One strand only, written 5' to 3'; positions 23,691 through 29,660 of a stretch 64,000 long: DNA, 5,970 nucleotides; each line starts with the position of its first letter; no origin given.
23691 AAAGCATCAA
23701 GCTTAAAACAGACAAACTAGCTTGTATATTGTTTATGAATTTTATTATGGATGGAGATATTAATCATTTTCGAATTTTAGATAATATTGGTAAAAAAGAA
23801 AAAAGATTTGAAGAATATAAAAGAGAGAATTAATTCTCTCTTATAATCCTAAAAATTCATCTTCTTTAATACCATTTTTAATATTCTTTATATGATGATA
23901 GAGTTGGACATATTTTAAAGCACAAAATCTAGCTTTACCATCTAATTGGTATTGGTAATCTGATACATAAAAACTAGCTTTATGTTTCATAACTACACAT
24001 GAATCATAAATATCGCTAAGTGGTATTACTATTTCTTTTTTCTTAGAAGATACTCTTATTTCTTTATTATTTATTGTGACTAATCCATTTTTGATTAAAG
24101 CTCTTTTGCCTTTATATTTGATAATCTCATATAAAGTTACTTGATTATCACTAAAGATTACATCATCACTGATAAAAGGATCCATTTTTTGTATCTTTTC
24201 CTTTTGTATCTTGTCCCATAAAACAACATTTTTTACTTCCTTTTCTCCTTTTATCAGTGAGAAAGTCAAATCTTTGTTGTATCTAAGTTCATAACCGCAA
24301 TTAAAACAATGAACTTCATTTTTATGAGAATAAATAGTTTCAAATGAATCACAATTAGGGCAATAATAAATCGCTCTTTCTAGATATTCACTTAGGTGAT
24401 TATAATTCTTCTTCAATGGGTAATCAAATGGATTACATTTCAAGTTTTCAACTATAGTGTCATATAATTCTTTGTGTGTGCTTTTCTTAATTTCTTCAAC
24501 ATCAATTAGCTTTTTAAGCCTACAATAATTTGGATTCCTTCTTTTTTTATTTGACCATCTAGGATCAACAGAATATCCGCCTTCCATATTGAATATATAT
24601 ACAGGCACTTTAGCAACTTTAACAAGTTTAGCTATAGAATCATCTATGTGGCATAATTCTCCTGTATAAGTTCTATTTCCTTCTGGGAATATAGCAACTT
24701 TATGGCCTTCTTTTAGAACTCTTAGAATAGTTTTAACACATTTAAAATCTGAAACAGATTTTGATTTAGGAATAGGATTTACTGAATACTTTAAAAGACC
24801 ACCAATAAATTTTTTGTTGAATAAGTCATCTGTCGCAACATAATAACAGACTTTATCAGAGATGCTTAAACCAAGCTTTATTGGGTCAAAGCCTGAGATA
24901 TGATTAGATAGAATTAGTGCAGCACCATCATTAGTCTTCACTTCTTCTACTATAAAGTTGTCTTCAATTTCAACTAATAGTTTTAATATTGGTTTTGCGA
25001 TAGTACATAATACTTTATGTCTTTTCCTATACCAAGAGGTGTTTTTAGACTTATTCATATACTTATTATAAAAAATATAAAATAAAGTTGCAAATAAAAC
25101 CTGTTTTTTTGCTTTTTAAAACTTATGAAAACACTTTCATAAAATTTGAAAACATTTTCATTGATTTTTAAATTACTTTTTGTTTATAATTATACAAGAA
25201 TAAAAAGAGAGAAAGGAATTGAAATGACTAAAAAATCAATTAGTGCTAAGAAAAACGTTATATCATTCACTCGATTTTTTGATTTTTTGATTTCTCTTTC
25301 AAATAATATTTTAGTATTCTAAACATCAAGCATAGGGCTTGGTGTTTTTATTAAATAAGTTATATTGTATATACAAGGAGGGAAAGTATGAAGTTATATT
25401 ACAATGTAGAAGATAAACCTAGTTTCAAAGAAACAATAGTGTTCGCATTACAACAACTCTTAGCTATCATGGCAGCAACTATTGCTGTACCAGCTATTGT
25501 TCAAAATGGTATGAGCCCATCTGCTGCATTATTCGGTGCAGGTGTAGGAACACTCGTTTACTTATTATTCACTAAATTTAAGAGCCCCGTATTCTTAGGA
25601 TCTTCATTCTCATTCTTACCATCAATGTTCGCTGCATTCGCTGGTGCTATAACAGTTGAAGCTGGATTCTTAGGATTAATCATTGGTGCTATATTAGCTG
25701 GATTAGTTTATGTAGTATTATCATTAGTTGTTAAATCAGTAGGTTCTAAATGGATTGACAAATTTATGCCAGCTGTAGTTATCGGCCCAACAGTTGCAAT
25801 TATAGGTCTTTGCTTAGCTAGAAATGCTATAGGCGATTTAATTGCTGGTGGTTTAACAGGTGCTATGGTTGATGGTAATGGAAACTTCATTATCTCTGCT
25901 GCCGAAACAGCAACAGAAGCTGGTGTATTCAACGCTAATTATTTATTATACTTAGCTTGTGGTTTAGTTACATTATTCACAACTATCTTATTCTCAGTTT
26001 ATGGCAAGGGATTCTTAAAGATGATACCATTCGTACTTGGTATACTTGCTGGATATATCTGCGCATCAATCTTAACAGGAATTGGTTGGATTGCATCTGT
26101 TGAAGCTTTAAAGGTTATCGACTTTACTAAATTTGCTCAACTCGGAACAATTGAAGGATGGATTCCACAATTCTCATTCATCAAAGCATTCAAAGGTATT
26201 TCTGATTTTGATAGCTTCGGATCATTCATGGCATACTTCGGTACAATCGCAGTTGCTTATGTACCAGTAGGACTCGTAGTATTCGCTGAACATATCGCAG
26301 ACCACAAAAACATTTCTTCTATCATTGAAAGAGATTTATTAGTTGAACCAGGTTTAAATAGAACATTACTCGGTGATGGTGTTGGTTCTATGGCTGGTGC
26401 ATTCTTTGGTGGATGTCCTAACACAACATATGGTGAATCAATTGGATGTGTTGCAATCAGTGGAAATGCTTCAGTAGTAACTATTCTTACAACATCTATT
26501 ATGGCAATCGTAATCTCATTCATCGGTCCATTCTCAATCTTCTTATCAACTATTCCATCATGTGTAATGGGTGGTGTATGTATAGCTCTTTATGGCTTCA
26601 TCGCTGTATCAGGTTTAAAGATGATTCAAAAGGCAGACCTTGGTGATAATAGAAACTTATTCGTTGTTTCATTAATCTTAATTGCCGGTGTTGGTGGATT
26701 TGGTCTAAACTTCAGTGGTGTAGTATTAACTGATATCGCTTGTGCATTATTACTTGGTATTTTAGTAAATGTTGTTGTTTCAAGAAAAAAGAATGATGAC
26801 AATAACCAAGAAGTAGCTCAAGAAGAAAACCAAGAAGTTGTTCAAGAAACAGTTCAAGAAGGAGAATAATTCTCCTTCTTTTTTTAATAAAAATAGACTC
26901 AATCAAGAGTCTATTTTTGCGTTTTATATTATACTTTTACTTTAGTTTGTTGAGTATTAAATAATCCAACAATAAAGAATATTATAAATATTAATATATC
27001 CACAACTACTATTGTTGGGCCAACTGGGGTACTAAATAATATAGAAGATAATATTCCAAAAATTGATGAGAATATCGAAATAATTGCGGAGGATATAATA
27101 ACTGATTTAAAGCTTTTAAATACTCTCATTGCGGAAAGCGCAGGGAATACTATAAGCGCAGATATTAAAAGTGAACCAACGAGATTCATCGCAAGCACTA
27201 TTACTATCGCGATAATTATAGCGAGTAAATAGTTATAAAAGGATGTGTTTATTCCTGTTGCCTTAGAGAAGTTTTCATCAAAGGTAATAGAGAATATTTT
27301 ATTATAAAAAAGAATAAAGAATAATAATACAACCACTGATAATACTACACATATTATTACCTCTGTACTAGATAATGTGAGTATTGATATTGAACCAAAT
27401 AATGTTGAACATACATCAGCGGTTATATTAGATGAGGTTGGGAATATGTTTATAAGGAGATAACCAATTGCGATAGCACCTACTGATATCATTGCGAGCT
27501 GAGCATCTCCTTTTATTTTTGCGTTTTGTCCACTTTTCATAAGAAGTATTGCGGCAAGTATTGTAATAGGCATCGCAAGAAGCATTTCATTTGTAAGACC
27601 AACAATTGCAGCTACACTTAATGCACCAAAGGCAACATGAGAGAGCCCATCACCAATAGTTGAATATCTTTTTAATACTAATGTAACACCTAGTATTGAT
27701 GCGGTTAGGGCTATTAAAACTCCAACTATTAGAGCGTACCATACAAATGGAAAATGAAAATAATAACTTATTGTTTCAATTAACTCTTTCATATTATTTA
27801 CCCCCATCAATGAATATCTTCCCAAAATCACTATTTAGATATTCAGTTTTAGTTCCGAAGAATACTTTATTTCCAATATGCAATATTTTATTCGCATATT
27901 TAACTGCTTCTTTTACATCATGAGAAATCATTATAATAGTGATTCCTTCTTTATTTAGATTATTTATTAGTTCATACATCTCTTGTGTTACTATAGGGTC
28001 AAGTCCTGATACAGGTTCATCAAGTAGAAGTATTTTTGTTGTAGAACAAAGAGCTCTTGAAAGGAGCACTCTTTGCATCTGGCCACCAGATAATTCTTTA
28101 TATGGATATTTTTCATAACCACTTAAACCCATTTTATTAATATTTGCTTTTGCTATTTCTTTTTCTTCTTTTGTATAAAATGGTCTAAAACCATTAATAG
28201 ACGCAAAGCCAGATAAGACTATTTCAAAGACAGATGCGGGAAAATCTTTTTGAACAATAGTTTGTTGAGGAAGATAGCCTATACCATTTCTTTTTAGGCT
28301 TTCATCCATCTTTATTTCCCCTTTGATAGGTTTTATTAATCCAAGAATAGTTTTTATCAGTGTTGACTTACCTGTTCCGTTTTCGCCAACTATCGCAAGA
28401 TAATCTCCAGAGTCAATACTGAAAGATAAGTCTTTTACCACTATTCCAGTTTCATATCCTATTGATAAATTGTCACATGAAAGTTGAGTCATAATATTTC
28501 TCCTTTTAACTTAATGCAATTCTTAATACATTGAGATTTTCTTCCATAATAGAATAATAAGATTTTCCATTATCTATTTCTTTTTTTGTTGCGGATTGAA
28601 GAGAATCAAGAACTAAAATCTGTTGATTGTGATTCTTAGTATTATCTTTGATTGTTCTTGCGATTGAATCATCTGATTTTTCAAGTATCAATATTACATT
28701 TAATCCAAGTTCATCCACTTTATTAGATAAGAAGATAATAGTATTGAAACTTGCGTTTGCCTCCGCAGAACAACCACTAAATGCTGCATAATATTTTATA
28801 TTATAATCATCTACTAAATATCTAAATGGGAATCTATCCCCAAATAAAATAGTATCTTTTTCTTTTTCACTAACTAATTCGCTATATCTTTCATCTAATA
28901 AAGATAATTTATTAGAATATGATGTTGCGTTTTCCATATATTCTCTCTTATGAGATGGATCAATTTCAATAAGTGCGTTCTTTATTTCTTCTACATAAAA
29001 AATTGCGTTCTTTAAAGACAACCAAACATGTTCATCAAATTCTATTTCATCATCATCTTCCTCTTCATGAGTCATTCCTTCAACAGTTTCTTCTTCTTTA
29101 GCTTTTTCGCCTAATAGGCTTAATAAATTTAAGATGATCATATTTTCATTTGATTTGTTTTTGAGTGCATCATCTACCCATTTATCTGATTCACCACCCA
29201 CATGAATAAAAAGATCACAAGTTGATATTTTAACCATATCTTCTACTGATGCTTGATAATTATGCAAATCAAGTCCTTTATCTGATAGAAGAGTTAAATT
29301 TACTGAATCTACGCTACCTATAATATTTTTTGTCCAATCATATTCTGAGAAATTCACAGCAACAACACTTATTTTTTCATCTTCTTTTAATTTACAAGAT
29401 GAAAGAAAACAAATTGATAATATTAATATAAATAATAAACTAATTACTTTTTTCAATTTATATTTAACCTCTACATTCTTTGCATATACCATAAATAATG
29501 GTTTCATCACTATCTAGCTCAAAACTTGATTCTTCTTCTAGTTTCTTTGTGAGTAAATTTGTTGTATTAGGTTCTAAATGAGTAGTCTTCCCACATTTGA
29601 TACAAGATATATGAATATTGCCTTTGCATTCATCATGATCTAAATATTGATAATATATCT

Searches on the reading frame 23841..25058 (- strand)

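Call 64: search_protein_families(library=pfam, proteins=[window:23841-25058:-], max_evalue=0.0001)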
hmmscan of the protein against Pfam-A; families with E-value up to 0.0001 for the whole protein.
window:23841-25058:- (405 aa): 1 family
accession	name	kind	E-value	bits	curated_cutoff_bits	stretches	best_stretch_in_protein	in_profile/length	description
PF01553.26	Acyltransferase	-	1.9e-13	50.8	23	1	39-154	8-127/132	Acyltransferase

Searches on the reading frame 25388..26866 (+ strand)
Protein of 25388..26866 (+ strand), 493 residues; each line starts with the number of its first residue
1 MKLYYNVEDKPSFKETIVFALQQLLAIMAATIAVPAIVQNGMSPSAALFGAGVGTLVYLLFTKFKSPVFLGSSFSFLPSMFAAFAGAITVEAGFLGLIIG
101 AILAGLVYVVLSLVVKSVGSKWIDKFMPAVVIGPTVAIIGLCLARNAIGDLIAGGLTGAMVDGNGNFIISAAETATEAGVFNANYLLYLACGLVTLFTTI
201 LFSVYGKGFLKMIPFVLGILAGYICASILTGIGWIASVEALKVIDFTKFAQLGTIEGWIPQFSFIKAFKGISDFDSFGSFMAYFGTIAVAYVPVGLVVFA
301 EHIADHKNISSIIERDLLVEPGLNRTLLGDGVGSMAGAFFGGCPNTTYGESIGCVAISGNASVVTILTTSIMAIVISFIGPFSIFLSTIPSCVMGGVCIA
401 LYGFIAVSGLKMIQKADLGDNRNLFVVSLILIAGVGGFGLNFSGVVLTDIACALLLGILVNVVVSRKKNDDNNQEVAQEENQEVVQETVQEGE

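Call 64: search_protein_families(library=pfam, proteins=[window:25388-26866:+], max_evalue=0.0001)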
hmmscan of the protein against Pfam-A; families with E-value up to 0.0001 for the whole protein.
window:25388-26866:+ (493 aa): 1 family
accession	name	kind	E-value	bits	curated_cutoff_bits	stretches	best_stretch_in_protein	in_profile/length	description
PF00860.26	Xan_ur_permease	-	3e-64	217.6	27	1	15-437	2-383/389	Permease family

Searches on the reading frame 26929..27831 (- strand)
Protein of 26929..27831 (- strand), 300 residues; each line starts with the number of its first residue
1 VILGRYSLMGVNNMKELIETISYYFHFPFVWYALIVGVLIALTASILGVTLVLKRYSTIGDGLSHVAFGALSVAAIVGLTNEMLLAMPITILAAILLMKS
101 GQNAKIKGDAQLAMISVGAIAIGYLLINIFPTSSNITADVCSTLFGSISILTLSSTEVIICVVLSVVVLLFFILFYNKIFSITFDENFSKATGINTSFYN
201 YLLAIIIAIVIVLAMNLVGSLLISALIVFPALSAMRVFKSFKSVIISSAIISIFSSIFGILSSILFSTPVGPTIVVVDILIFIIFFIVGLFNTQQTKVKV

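Call 64: search_protein_families(library=pfam, proteins=[window:26929-27831:-], max_evalue=0.0001)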
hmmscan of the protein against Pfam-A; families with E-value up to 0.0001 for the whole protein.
window:26929-27831:- (300 aa): 2 families
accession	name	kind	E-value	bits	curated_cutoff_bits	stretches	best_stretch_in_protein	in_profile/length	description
PF00950.22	ABC-3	-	3.7e-49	168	20.1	1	27-288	2-257/258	ABC 3 transport family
PF01032.23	FecCD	-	2.2e-06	27.4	26.5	1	67-287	83-307/311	FecCD transport family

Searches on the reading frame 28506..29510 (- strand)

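Call 64: search_protein_families(library=pfam, proteins=[window:28506-29510:-], max_evalue=0.0001)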
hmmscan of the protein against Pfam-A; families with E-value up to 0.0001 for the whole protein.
window:28506-29510:- (334 aa): 1 family
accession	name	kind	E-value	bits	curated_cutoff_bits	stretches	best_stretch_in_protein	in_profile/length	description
PF01297.22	ZnuA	-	2.3e-59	201.4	29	1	49-330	1-261/263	Zinc-uptake complex component A periplasmic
